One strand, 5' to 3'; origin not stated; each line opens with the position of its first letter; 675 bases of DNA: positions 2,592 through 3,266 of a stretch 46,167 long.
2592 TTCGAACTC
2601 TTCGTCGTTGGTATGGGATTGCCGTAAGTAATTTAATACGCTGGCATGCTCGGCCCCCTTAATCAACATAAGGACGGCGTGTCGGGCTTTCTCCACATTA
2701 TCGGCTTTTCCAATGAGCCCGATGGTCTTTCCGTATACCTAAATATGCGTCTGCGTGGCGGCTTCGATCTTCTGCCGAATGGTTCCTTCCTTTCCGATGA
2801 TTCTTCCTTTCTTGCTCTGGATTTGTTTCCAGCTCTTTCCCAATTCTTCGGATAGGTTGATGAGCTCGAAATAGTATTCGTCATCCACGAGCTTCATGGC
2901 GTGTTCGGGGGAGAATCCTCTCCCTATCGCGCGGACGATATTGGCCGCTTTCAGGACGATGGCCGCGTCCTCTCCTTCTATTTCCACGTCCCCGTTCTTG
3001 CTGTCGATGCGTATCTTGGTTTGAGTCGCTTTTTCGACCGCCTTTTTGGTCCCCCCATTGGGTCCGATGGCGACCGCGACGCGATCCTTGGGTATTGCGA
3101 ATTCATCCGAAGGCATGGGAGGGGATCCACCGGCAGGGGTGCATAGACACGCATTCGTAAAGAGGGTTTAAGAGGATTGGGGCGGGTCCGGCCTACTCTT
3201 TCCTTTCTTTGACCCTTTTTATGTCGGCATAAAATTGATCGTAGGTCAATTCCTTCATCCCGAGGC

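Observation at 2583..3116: In-frame TAG inside the KH/Dim2-like gene, with the frame continuing to a translationally coupled stop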

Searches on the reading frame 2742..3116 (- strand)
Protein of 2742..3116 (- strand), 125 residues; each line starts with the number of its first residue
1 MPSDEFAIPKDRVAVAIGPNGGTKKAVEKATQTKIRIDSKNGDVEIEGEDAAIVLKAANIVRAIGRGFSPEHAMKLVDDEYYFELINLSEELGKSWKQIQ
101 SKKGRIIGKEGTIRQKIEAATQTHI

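Call 6: search_protein_families(library=pfam, proteins=[window:2742-3116:-], max_evalue=0.01)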
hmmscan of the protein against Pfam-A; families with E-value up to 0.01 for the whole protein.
seq(125 aa): 5 families
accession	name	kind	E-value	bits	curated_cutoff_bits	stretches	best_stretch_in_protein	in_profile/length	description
PF00013.35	KH_1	-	4.8e-10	39.5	21.5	1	5-61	3-64/66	KH domain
PF21800.4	KH_KRR1_2nd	-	0.00055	20.3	27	0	16-41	25-50/91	KRR1 small subunit processome component, second KH domain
PF22675.2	KH-I_KHDC4-BBP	-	0.0031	17.8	30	0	17-40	12-35/76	KHDC4/BBP-like, KH-domain type I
PF17903.8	KH_KRR1_1st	-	0.0063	17.1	23.4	1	32-79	30-81/81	Krr1 KH1 domain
PF07650.23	KH_2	-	0.0084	16.4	22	0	101-123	34-56/78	KH domain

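Call 30: find_encoding_contigs(protein=window:2742-3116:-, flank=3000, max_places=10)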
Protein window:2742-3116:- (125 aa): no gene with exactly this product is on record in the collection.
